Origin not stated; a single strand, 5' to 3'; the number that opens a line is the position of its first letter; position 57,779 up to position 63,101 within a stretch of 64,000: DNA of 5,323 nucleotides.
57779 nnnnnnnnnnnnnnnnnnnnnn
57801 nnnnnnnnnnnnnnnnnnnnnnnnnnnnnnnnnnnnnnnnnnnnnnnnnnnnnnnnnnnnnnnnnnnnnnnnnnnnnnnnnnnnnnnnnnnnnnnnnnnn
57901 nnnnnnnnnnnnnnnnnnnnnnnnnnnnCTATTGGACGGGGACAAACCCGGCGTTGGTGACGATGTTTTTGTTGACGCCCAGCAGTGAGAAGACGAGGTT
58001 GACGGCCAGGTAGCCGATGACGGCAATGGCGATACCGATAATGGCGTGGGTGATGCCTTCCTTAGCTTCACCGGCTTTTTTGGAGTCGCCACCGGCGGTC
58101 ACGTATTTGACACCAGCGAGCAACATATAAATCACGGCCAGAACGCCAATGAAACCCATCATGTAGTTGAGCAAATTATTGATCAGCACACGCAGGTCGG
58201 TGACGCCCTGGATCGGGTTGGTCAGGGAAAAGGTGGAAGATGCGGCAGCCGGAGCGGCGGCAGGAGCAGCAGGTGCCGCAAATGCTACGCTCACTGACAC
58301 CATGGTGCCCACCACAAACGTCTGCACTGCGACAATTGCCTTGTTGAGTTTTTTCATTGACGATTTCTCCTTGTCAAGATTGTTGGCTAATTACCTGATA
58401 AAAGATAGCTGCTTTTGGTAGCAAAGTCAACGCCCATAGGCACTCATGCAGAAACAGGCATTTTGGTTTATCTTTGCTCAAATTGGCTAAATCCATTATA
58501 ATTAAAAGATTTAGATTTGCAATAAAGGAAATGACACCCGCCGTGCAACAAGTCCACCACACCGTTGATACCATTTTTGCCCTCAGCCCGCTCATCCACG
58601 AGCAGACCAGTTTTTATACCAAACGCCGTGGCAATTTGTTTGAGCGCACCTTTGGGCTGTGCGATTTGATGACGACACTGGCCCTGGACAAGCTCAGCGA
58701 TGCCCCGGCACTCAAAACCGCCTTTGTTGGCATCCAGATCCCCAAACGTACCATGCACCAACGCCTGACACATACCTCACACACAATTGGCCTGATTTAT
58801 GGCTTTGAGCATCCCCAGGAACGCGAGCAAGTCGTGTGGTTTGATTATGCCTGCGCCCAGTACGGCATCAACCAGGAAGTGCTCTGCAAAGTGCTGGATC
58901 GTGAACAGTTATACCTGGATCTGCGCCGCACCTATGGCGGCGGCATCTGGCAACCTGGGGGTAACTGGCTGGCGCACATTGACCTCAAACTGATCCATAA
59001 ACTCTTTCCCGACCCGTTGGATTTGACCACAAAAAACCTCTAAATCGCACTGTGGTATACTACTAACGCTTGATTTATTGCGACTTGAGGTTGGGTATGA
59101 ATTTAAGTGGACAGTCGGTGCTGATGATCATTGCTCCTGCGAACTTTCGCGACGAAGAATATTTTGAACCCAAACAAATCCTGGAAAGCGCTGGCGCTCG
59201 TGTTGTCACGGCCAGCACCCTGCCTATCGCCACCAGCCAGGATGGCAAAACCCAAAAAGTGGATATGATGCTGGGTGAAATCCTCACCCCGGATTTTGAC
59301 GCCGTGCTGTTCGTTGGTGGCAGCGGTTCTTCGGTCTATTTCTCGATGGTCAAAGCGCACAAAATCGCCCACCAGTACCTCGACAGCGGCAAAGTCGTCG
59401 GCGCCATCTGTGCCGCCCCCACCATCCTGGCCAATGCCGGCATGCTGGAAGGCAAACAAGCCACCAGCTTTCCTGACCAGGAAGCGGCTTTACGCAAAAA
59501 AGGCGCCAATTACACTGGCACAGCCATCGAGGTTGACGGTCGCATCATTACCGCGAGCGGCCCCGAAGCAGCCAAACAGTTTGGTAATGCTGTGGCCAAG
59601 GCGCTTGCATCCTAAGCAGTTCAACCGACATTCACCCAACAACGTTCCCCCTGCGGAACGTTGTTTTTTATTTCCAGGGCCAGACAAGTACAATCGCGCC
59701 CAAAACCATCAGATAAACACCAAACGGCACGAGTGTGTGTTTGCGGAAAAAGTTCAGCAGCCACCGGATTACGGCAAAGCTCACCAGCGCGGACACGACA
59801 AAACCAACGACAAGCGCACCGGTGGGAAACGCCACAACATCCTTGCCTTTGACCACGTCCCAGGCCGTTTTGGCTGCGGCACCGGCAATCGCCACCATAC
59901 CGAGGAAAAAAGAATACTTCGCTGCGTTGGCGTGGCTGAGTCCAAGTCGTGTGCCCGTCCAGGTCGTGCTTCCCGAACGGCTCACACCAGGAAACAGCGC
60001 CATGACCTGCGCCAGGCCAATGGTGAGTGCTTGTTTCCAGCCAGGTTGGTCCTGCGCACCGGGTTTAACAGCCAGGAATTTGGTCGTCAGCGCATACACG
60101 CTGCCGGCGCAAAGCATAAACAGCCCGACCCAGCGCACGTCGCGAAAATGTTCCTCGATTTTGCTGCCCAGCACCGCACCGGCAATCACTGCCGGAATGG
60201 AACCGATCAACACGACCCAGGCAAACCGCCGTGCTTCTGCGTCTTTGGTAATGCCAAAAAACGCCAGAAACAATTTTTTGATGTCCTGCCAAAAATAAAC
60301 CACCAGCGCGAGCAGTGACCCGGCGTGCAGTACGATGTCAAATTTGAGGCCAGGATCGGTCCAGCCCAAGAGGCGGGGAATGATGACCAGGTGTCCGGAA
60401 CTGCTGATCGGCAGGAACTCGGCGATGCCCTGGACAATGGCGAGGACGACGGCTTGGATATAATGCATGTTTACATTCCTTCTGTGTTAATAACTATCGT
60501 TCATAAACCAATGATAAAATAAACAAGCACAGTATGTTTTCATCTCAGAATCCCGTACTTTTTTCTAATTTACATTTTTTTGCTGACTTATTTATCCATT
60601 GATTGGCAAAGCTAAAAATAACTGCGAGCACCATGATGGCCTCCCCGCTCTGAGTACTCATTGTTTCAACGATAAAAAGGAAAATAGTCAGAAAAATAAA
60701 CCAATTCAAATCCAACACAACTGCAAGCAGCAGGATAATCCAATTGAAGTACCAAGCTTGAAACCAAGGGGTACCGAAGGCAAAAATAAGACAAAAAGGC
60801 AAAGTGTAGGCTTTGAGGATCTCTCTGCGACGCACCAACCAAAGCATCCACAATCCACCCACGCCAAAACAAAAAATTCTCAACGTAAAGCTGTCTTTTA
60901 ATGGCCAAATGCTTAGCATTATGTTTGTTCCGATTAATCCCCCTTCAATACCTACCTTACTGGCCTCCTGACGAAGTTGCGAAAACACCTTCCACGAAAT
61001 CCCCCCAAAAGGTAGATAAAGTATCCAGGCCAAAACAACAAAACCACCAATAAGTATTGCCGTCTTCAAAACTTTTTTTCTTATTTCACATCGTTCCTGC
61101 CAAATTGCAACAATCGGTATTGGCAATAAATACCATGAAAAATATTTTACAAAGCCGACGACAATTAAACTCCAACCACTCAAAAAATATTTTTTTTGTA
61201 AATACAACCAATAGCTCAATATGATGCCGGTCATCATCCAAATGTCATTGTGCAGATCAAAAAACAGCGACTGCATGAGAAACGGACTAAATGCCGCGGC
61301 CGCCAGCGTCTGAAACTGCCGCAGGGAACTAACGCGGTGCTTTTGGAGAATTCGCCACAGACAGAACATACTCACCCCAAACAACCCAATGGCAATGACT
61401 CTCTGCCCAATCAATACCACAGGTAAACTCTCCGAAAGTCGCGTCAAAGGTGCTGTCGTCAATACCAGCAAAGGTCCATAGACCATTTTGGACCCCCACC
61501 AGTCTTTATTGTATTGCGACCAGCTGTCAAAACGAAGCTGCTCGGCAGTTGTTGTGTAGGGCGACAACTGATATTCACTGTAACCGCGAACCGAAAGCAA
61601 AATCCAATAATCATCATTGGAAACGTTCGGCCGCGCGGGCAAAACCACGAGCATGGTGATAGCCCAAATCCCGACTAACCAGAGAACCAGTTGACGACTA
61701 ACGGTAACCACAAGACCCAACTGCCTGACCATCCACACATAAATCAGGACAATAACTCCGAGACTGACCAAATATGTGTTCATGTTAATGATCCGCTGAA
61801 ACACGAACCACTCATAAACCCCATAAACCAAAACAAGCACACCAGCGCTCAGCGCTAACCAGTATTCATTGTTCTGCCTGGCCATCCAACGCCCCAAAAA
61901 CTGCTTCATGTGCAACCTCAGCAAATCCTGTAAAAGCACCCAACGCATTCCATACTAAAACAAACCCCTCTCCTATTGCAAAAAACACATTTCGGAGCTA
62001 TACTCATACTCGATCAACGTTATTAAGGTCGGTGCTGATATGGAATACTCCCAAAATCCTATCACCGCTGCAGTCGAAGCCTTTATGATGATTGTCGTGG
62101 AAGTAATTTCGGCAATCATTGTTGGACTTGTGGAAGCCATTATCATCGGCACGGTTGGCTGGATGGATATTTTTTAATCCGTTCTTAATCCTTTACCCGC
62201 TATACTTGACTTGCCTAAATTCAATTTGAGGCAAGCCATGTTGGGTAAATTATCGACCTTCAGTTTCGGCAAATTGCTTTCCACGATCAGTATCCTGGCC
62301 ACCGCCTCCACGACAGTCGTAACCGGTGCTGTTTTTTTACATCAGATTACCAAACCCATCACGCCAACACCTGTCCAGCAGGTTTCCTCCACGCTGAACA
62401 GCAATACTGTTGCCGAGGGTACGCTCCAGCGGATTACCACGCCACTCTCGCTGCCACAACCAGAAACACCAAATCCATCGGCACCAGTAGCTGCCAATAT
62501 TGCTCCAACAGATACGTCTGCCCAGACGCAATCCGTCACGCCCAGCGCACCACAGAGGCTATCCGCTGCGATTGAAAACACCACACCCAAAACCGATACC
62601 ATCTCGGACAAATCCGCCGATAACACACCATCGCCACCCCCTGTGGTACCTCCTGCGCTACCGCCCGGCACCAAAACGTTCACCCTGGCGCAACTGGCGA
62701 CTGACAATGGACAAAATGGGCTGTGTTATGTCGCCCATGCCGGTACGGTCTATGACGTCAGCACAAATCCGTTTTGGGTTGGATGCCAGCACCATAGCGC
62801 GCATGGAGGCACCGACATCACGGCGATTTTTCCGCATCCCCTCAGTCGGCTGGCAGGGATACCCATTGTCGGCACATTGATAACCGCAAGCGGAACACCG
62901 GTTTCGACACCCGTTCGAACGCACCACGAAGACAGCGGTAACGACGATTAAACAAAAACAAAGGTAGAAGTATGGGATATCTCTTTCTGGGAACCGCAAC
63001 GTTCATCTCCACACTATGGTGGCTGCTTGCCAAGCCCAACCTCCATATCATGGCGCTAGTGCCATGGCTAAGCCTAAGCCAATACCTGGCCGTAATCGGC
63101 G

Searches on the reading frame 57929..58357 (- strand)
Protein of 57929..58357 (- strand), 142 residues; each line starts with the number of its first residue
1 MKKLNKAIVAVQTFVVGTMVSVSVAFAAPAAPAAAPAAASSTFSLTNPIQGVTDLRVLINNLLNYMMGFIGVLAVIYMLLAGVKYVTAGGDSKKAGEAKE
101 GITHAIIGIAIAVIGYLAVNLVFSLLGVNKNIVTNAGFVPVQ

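Call 11: search_protein_families(library=pfam, proteins=[window:57929-58357:-])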
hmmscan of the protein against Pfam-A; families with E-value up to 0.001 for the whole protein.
window:57929-58357:- (142 aa): 1 family
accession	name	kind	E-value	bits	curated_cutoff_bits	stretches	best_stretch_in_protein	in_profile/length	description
PF18895.5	T4SS_pilin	-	8e-11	42.3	26.6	1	53-122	3-67/71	Type IV secretion system pilin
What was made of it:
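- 57929..58357 (-): T4SS-pilin-like gene convergent with dacA. Pfam PF18895, 8e-11 (call 11).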

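Call 18: find_encoding_contigs(protein=window:57929-58357:-, flank=6000, max_places=10)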
Protein window:57929-58357:- (142 aa): 1 contig read that carries it; 1 place shown.
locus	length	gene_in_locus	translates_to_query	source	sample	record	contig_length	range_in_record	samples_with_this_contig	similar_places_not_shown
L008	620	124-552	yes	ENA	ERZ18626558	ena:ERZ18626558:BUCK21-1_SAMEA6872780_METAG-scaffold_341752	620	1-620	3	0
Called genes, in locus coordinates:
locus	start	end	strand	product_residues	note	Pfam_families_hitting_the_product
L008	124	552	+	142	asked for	PF18895:T4SS_pilin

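Call 52: find_homologous_proteins(query=window:57929-58357:-, max_evalue=1e-15)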
Query window:57929-58357:- (142 aa): 13 proteins with E <= 1e-15 among 5430 candidates.
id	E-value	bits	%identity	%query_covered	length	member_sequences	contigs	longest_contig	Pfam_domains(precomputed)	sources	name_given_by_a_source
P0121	2.2e-78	278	100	100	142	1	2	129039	PF18895.6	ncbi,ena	-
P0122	1.5e-45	172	66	97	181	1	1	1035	PF18895.6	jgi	jgi:hypothetical protein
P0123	1.1e-44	169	69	97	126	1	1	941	PF18895.6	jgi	jgi:hypothetical protein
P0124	1.6e-37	146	77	70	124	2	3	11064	PF18895.6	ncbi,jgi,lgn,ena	-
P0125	1.7e-37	146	72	73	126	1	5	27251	PF18895.6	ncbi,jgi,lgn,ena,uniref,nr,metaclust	ncbi:hypothetical protein AUK40_03190 [Candidatus Wirthbacteria bacterium CG2_30_54_11]|uniref:Uncha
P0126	3.3e-28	116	56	70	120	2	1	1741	PF18895.6,PF04956.19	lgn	-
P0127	5.7e-27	112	59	68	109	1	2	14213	PF18895.6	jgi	-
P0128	2.2e-26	110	48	93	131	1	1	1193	PF18895.6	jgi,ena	-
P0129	4.9e-26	109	57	68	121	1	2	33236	PF18895.6,PF04956.19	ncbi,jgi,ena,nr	ncbi:MAG TPA: pilin [bacterium]|nr:pilin [bacterium]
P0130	1.9e-25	107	46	89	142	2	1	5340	PF18895.6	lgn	-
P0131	8.6e-23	99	58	62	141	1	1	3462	PF18895.6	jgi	-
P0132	6.3e-22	96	71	42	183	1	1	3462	PF18895.6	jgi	-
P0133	9.9e-16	76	68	29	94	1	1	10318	PF18895.6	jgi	jgi:TRAP-type C4-dicarboxylate transport system permease small subunit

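Call 53: find_encoding_contigs(protein=P0122, flank=10000, max_places=3)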
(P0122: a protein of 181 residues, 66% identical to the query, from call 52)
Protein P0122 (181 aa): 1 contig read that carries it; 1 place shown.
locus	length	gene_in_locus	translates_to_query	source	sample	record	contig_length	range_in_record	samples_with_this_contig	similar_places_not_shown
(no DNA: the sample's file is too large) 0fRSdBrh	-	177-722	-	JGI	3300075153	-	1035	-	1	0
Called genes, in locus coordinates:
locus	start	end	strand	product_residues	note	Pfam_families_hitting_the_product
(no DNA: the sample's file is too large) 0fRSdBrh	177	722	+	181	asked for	PF18895:T4SS_pilin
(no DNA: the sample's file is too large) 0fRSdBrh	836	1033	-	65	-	?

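Call 54: find_encoding_contigs(protein=P0123, flank=10000, max_places=3)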
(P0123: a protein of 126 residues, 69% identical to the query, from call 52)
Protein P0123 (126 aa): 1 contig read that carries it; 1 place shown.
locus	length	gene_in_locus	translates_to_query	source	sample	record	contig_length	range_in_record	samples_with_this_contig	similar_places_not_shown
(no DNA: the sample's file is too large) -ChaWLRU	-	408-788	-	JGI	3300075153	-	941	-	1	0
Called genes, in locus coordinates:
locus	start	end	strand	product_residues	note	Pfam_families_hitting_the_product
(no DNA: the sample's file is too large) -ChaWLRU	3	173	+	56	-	?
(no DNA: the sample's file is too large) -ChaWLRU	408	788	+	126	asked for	PF18895:T4SS_pilin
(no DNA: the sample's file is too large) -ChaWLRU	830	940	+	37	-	?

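Call 55: find_encoding_contigs(protein=P0125, flank=10000, max_places=5)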
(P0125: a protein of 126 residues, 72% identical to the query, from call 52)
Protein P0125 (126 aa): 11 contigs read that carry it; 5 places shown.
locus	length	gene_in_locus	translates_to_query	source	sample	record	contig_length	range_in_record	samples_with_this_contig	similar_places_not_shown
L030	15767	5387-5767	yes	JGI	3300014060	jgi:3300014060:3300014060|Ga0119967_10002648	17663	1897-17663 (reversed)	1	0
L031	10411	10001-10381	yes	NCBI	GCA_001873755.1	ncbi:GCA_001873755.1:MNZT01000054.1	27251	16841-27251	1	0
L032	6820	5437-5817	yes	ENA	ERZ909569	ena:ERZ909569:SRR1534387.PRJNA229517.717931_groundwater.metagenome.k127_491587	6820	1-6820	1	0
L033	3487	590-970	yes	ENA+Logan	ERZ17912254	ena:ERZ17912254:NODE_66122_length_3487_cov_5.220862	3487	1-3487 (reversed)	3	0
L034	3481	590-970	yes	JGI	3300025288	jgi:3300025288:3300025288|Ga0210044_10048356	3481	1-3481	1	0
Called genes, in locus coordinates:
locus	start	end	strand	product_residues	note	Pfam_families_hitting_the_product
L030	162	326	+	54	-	-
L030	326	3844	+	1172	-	PF02811:PHP, PF07733:DNA_pol3_alpha, PF17657:DNA_pol3_finger, PF14579:HHH_6, PF01336:tRNA_anti-codon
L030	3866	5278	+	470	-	PF00753:Lactamase_B, PF23023:Anti-Pycsar_Apyc1 (faint), PF12706:Lactamase_B_2 (faint), PF16661:Lactamase_B_6 (weak), PF10996:Beta-Casp, PF07521:RMMBL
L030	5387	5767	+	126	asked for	PF18895:T4SS_pilin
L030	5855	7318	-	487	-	-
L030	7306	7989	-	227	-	PF02224:Cytidylate_kin, PF13189:Cytidylate_kin2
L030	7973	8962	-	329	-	PF00768:Peptidase_S11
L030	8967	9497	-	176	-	PF04079:SMC_ScpB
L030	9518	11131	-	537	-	-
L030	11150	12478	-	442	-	PF00772:DnaB, PF03796:DnaB_C, PF13481:AAA_25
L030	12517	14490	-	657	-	PF03717:PBP_dimer, PF00905:Transpeptidase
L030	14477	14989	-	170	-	-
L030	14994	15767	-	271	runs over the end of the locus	PF04085:MreC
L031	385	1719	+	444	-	PF00318:Ribosomal_S2, PF12826:HHH_2 (weak), PF14520:HHH_5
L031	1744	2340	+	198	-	PF00889:EF_TS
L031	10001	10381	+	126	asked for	PF18895:T4SS_pilin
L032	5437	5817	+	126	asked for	PF18895:T4SS_pilin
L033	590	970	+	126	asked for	PF18895:T4SS_pilin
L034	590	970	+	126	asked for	PF18895:T4SS_pilin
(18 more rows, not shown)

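Call 63: list_cluster_members(proteins=[P0121, P0001])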
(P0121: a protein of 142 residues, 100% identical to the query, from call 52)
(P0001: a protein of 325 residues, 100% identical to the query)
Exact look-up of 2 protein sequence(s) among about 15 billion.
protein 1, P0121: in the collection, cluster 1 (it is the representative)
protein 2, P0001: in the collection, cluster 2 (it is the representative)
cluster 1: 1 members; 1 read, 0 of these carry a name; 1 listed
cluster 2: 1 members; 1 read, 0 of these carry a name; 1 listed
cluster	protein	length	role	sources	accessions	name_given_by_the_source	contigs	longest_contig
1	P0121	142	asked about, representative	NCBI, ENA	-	-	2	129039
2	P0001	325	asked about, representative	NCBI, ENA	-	-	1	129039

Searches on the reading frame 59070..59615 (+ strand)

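Call 50: search_protein_families(library=pfam, proteins=[window:59070-59615:+], max_evalue=0.01)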
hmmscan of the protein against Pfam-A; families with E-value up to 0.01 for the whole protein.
window:59070-59615:+ (181 aa): 1 family
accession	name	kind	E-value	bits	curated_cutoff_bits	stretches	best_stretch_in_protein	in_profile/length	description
PF01965.30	DJ-1_PfpI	-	1.5e-35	122.9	26.6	1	16-177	2-164/165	DJ-1/PfpI family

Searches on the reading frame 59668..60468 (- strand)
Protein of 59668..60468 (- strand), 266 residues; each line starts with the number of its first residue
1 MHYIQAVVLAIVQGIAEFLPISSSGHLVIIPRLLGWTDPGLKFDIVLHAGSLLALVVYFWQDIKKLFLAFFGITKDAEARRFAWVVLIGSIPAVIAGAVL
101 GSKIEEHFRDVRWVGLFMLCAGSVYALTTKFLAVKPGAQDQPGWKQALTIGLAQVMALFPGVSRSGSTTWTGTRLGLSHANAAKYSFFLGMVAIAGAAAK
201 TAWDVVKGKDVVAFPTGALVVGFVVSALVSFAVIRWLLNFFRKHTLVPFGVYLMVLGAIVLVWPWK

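Call 11: search_protein_families(library=pfam, proteins=[window:59668-60468:-])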
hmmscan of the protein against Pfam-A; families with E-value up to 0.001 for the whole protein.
window:59668-60468:- (266 aa): 2 families
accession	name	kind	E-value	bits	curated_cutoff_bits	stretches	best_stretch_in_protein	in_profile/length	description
PF02673.24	BacA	-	3.5e-72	243.6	33.4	1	6-259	1-257/257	Bacitracin resistance protein BacA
PF04018.18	VCA0040-like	-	0.0007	19.7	26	0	218-266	186-232/246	Undecaprenyl phosphate translocase-like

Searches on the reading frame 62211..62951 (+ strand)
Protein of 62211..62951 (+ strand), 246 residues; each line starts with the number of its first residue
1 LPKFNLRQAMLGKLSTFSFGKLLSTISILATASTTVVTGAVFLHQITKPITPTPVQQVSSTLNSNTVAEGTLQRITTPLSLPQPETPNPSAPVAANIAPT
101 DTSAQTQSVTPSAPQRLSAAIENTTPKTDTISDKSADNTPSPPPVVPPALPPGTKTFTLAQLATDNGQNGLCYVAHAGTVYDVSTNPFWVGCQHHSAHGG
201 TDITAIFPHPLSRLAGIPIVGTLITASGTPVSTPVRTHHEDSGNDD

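Call 50: search_protein_families(library=pfam, proteins=[window:62211-62951:+], max_evalue=0.01)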
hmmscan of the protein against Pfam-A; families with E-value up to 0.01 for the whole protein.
window:62211-62951:+ (246 aa): 1 family
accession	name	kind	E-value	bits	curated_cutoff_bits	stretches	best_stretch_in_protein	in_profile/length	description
PF00173.33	Cyt-b5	-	0.00015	22.2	23.7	1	158-210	1-54/74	Cytochrome b5-like Heme/Steroid binding domain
